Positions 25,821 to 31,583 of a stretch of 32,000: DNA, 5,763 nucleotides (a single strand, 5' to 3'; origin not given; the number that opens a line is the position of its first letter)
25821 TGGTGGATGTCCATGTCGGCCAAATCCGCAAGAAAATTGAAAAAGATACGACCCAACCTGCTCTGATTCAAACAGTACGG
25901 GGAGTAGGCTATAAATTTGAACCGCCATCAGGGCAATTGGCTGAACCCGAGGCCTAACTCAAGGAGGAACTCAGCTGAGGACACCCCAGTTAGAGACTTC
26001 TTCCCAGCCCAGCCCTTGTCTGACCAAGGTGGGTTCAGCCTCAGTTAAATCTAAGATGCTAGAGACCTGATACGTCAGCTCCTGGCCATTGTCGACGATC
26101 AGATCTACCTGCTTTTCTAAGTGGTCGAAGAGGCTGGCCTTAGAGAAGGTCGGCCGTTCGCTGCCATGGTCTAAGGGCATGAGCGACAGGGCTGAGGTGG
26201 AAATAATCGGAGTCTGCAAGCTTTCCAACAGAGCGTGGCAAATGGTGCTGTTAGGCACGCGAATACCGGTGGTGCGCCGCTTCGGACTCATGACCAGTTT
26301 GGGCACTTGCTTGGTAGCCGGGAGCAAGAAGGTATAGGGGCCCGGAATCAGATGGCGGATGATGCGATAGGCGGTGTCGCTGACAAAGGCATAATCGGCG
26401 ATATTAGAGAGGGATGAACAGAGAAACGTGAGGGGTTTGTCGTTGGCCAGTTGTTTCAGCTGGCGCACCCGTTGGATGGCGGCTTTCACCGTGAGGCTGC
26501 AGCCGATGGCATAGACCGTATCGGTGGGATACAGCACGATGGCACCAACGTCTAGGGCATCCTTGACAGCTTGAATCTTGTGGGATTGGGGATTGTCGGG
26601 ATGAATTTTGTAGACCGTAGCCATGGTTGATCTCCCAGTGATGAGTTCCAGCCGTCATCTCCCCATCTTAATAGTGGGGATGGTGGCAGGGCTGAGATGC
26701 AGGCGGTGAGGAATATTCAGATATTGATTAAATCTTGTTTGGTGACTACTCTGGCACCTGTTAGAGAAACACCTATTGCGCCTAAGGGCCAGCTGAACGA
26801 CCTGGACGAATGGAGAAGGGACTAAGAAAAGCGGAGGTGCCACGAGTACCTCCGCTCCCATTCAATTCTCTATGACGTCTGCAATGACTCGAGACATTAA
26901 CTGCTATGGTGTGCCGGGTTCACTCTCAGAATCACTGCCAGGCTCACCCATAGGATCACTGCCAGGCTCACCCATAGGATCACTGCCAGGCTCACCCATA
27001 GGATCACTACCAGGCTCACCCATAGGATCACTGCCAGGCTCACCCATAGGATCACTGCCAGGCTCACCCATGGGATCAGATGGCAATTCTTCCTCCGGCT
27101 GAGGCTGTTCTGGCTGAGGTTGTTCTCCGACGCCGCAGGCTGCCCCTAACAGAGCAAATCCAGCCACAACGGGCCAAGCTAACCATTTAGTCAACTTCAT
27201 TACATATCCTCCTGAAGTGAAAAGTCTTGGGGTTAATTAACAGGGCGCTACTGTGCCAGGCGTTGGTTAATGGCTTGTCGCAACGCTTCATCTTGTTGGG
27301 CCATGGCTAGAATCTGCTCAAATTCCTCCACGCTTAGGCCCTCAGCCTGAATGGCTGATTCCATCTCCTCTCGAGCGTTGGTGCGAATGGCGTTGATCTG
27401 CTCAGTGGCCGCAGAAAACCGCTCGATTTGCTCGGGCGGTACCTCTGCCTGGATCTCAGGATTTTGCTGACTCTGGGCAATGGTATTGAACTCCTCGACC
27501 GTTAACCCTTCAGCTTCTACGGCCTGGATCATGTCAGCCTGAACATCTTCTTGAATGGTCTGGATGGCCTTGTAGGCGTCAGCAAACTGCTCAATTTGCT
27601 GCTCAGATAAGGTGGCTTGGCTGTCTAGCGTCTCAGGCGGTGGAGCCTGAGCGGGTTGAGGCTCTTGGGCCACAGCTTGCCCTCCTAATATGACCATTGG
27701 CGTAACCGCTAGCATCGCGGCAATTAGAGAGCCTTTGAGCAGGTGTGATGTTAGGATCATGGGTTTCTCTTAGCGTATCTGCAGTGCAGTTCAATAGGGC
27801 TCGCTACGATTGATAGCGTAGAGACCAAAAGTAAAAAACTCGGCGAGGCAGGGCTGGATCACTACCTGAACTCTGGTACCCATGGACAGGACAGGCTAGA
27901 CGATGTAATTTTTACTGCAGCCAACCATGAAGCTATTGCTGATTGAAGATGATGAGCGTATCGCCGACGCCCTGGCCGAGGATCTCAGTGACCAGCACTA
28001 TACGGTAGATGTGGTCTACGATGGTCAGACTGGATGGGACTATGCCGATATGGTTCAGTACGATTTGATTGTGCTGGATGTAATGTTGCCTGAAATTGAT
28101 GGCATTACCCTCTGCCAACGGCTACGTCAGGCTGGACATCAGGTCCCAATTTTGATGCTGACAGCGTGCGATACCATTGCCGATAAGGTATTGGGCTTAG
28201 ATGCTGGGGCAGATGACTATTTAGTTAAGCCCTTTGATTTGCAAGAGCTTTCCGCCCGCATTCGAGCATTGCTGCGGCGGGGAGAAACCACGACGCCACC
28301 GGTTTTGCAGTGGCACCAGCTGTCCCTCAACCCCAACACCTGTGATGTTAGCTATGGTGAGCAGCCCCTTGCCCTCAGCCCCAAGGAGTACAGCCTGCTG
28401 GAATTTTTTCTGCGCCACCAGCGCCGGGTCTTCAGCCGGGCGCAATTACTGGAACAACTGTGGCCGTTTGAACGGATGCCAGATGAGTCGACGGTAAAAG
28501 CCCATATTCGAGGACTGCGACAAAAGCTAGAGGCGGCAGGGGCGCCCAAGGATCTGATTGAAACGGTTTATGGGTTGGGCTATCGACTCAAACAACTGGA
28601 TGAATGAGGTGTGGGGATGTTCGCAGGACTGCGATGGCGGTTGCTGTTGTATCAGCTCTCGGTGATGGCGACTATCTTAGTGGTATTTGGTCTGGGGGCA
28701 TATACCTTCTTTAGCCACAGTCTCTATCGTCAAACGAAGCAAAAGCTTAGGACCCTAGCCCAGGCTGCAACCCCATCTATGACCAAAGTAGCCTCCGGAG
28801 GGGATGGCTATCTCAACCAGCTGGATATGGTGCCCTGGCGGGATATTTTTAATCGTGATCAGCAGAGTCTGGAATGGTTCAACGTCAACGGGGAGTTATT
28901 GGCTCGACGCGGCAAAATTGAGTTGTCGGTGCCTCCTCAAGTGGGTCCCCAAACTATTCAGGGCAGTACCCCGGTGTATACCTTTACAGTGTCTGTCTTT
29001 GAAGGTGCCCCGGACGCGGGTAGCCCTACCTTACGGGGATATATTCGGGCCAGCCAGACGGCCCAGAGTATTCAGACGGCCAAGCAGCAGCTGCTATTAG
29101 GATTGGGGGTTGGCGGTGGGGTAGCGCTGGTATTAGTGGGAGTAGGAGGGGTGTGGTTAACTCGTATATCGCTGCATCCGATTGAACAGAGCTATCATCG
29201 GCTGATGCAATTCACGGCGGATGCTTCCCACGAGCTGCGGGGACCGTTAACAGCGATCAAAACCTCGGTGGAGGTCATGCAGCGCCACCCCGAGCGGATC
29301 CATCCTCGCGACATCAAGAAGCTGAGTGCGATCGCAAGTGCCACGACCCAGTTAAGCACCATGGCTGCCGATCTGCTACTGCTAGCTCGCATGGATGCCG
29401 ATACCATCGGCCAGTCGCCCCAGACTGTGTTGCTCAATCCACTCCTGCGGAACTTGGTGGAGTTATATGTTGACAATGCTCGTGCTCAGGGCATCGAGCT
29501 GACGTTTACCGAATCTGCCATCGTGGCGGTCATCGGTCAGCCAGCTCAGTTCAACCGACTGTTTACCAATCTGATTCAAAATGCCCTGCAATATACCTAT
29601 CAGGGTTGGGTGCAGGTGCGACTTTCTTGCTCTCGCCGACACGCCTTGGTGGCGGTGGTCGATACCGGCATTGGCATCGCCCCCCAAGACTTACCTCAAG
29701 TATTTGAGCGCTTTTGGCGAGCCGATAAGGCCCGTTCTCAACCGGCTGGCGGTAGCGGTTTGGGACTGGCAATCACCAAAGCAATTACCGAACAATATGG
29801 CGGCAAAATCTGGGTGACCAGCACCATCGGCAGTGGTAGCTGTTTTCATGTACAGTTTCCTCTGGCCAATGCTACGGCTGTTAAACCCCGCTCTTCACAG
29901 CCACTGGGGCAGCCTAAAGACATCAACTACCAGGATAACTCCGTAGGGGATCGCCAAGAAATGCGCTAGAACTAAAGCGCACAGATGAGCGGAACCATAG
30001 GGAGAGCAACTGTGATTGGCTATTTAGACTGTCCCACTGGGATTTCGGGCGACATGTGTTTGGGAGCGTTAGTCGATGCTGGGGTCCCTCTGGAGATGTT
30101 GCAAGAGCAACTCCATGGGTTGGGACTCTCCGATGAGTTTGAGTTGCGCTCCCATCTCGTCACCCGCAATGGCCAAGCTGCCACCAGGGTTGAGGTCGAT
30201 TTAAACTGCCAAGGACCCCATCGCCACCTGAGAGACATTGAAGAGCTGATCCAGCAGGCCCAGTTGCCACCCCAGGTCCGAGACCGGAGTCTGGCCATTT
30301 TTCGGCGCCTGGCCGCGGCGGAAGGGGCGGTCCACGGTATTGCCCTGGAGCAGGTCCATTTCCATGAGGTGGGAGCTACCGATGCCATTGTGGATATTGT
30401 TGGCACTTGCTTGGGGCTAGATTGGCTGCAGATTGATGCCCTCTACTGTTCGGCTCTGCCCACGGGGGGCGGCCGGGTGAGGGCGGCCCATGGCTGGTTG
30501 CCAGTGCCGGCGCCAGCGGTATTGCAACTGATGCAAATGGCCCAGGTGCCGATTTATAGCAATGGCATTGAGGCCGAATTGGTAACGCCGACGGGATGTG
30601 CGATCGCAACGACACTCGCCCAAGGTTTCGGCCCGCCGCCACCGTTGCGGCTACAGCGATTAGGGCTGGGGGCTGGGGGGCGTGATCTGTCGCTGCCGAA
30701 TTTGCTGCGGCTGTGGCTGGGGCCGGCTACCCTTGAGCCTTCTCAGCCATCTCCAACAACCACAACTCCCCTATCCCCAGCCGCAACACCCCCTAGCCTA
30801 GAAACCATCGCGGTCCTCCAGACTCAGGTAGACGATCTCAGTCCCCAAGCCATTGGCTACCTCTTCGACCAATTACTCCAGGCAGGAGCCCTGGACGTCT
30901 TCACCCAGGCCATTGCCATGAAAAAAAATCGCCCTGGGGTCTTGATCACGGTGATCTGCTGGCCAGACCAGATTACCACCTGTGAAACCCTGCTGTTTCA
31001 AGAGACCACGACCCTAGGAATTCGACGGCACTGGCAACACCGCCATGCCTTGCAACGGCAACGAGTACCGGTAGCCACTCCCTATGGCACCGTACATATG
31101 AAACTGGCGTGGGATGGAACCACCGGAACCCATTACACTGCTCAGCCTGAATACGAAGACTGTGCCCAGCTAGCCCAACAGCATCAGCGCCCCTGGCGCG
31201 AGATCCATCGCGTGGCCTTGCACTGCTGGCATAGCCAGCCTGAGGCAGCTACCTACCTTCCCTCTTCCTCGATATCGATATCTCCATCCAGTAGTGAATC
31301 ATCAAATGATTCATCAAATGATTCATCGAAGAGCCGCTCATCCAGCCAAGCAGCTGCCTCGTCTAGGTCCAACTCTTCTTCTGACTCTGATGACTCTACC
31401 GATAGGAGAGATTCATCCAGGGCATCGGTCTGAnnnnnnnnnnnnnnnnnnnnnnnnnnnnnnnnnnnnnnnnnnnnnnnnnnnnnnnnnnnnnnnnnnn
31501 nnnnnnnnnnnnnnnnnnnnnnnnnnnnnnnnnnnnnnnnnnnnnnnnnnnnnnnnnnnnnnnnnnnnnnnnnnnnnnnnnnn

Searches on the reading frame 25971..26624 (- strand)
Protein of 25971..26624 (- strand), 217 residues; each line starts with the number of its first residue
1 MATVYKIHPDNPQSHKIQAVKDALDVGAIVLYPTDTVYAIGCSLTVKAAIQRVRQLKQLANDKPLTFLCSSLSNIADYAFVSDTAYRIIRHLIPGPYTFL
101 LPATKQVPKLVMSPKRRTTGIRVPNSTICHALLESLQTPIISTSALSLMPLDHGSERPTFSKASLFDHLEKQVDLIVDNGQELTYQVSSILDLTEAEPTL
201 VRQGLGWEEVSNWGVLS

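Call 39: search_protein_families(library=pfam, proteins=[window:25971-26624:-], max_evalue=0.001)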
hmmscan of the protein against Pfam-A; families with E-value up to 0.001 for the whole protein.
window:25971-26624:- (217 aa): 1 family
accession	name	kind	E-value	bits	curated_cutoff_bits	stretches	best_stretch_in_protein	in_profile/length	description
PF01300.24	Sua5_yciO_yrdC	-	1.4e-45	155.4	25.1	1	23-204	2-178/178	Telomere recombination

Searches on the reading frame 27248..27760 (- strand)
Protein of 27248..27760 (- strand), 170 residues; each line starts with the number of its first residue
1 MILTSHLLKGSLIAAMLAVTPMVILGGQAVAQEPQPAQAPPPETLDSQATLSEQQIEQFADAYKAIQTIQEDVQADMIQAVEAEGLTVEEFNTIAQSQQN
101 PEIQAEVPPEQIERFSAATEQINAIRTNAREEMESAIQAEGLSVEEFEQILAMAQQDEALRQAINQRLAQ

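Call 39: search_protein_families(library=pfam, proteins=[window:27248-27760:-], max_evalue=0.001)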
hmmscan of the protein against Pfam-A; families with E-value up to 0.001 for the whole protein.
window:27248-27760:- (170 aa): 1 family
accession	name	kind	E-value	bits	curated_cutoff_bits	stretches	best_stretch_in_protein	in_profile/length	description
PF13767.11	DUF4168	-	4.1e-21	76.2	25.8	2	109-164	40-95/95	Domain of unknown function (DUF4168)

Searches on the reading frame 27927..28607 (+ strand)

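Call 39: search_protein_families(library=pfam, proteins=[window:27927-28607:+], max_evalue=0.001)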
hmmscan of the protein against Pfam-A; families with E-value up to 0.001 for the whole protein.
window:27927-28607:+ (226 aa): 3 families
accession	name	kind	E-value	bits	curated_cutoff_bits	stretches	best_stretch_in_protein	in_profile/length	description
PF00072.30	Response_reg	-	7.7e-29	100.5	30.2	1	4-113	2-111/111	Response regulator receiver domain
PF00486.34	Trans_reg_C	-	1.1e-25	90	26.2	1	146-221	2-77/77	Transcriptional regulatory protein, C terminal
PF21695.3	GlnR_1st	-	0.00033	21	27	1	1-114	1-109/111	Transcription regulator GlnR, N-terminal domain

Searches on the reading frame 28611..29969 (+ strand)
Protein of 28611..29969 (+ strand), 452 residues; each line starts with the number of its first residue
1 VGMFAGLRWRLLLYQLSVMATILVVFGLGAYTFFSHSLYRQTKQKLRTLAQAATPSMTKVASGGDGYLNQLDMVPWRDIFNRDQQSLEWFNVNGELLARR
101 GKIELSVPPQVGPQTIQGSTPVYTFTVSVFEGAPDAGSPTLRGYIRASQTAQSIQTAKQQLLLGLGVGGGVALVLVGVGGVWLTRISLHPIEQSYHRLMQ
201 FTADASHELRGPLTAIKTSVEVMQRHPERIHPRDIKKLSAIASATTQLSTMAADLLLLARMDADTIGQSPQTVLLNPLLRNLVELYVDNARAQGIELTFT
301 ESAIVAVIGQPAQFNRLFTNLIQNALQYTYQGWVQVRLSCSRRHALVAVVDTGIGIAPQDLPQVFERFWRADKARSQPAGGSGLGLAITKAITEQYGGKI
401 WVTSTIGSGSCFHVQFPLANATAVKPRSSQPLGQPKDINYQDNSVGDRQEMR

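Call 39: search_protein_families(library=pfam, proteins=[window:28611-29969:+], max_evalue=0.001)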
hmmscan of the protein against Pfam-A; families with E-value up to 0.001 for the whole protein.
window:28611-29969:+ (452 aa): 2 families
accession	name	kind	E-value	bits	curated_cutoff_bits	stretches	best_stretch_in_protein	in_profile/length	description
PF02518.31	HATPase_c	-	1.3e-27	96.8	26.4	1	311-419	3-110/111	Histidine kinase-, DNA gyrase B-, and HSP90-like ATPase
PF00512.31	HisKA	-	3.1e-11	43.6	26.9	1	199-263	3-65/66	His Kinase A (phospho-acceptor) domain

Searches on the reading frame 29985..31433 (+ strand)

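Call 39: search_protein_families(library=pfam, proteins=[window:29985-31433:+], max_evalue=0.001)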
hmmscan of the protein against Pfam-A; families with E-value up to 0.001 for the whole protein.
window:29985-31433:+ (482 aa): 1 family
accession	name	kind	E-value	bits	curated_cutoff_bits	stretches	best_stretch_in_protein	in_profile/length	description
PF01969.22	Ni_insertion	-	2.1e-144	481.7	22.1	1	13-408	2-375/375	Nickel insertion protein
